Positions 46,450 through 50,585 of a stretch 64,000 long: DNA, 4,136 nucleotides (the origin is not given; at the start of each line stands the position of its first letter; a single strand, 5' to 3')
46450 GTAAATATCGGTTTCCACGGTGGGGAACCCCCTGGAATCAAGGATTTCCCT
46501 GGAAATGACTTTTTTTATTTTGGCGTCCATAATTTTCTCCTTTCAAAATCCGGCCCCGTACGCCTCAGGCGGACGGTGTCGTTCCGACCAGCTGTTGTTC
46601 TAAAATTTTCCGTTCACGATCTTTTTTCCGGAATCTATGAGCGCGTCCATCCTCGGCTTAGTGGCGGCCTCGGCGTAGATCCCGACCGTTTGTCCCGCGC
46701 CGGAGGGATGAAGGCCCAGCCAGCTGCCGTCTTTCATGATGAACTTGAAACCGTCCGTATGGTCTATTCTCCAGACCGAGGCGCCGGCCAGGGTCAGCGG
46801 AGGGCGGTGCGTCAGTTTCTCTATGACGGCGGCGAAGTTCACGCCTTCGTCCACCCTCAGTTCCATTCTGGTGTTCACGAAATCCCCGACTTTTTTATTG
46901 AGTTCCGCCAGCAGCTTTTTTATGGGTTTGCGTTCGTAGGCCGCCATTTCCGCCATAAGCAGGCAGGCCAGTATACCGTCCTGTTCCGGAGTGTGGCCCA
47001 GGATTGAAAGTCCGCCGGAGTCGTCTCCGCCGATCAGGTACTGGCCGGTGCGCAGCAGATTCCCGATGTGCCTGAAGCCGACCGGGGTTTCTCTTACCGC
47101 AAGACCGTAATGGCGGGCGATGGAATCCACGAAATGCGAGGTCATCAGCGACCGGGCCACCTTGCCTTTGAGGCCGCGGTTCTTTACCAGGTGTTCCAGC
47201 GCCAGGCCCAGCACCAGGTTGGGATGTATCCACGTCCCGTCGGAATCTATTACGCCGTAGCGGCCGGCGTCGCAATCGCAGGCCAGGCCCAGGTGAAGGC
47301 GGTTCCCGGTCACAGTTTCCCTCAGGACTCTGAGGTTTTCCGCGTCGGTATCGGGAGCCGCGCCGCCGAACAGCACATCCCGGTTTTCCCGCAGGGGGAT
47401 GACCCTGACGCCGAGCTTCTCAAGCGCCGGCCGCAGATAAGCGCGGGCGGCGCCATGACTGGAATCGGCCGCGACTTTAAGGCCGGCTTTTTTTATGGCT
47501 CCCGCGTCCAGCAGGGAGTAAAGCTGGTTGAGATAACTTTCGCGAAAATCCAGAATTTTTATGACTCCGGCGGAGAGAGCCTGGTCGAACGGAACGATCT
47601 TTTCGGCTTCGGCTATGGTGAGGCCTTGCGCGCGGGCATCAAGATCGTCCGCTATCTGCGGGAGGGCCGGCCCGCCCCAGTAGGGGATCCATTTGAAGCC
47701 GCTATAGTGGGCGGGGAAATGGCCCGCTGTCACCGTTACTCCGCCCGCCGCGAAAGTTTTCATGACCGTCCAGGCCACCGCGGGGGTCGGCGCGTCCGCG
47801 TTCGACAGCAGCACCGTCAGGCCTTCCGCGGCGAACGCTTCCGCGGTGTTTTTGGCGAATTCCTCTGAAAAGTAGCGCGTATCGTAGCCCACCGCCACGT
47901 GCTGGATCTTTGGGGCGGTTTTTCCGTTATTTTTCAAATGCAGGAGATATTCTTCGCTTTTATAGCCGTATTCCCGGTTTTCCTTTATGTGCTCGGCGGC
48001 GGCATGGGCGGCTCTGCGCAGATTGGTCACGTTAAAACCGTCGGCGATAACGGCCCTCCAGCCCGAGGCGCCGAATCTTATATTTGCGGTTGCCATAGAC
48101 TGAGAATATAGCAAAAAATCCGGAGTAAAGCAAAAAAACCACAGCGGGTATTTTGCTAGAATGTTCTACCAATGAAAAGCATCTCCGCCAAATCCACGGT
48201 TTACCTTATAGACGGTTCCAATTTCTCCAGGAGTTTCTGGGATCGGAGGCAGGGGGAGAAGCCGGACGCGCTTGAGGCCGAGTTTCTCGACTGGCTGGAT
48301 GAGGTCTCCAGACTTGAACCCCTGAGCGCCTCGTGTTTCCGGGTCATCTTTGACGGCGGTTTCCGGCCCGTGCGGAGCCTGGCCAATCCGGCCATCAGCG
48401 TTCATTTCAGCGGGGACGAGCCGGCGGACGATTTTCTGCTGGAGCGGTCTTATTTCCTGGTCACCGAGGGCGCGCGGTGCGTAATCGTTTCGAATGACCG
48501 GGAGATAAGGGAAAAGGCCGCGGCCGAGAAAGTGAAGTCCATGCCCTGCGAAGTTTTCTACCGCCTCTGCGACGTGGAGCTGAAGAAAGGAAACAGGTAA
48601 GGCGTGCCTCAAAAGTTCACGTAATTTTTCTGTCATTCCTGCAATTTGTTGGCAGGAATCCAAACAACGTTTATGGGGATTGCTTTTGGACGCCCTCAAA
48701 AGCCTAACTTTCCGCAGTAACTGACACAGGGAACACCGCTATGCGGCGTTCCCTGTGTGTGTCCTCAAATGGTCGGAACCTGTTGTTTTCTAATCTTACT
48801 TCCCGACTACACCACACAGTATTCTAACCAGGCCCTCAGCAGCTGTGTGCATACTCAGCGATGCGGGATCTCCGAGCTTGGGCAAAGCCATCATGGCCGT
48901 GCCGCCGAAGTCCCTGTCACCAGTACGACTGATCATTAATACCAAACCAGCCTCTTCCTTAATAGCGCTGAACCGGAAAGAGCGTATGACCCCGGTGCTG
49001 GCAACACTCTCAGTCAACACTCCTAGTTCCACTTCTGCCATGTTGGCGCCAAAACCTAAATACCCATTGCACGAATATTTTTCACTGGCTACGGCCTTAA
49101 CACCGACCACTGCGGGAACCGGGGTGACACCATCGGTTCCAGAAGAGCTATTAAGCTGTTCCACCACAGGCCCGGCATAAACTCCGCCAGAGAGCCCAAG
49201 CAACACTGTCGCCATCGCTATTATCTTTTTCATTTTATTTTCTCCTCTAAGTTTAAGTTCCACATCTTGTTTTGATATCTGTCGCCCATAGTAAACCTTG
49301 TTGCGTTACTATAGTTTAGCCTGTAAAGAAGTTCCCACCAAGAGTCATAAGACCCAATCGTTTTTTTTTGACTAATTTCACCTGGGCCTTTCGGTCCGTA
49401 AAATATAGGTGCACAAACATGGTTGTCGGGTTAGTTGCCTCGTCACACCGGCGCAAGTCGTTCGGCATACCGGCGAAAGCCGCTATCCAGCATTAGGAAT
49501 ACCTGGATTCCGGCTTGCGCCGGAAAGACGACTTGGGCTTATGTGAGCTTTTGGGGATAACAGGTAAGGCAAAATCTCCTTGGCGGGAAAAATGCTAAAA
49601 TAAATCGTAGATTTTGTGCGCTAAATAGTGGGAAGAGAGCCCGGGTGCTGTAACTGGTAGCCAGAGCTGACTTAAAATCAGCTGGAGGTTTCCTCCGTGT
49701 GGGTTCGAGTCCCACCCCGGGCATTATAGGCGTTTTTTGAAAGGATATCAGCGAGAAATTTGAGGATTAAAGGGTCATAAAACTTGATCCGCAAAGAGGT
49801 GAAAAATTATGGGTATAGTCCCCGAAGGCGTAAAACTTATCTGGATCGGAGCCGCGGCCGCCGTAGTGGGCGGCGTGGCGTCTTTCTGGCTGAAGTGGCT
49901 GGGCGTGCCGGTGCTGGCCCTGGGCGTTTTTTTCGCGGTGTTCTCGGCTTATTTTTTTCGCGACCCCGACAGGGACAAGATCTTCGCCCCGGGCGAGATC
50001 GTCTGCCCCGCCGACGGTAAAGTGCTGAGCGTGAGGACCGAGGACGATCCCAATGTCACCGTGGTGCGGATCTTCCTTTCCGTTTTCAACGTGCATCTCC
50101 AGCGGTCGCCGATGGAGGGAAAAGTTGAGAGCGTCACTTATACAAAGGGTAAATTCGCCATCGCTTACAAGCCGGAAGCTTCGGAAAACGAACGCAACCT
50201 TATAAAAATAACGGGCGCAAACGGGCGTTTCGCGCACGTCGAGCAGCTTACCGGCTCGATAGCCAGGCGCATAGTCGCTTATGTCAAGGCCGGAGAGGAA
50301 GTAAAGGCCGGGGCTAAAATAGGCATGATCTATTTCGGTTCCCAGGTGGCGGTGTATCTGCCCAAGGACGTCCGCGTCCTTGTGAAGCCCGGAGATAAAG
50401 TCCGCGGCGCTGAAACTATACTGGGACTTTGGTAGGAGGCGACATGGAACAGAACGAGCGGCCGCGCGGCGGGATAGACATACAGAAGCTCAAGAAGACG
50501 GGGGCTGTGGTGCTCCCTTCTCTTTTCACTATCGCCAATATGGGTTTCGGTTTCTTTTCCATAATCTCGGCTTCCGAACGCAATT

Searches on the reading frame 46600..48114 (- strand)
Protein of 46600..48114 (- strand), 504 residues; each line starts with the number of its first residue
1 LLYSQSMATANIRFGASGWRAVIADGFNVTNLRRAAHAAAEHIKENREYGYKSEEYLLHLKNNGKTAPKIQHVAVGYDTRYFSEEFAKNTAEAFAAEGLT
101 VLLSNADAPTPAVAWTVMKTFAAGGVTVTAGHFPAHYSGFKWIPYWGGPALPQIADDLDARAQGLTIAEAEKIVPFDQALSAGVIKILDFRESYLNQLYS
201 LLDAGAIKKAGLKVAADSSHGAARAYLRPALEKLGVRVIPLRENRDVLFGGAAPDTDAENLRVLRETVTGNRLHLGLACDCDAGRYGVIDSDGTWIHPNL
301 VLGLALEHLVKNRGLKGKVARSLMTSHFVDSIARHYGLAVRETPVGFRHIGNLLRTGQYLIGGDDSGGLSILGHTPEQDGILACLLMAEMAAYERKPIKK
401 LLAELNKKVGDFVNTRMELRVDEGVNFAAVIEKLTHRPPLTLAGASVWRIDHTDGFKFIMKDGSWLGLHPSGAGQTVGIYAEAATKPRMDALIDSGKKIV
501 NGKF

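Call 3: search_protein_families(library=pfam, proteins=[window:46600-48114:-], max_evalue=0.01)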
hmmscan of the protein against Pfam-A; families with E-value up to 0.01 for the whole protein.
window:46600-48114:- (504 aa): 3 families
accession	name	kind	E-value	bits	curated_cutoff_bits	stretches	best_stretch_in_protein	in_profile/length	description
PF02880.22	PGM_PMM_III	-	4.8e-24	85.1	20.7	1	298-406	2-112/115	Phosphoglucomutase/phosphomannomutase, alpha/beta/alpha domain III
PF02878.22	PGM_PMM_I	-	4e-23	82.1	22.5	1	68-161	38-130/138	Phosphoglucomutase/phosphomannomutase, alpha/beta/alpha domain I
PF02879.22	PGM_PMM_II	-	2e-18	67.3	29.3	1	193-293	2-103/103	Phosphoglucomutase/phosphomannomutase, alpha/beta/alpha domain II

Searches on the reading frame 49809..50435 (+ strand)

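Call 3: search_protein_families(library=pfam, proteins=[window:49809-50435:+], max_evalue=0.01)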
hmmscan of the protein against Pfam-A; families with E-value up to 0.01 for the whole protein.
window:49809-50435:+ (208 aa): 2 families
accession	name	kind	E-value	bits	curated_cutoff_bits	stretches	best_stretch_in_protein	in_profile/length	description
PF02666.20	PS_Dcarbxylase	-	9.8e-37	127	22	1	43-205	2-197/198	Phosphatidylserine decarboxylase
PF00364.28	Biotin_lipoyl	-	0.00073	19.8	22.1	0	187-204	16-33/73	Biotin-requiring enzyme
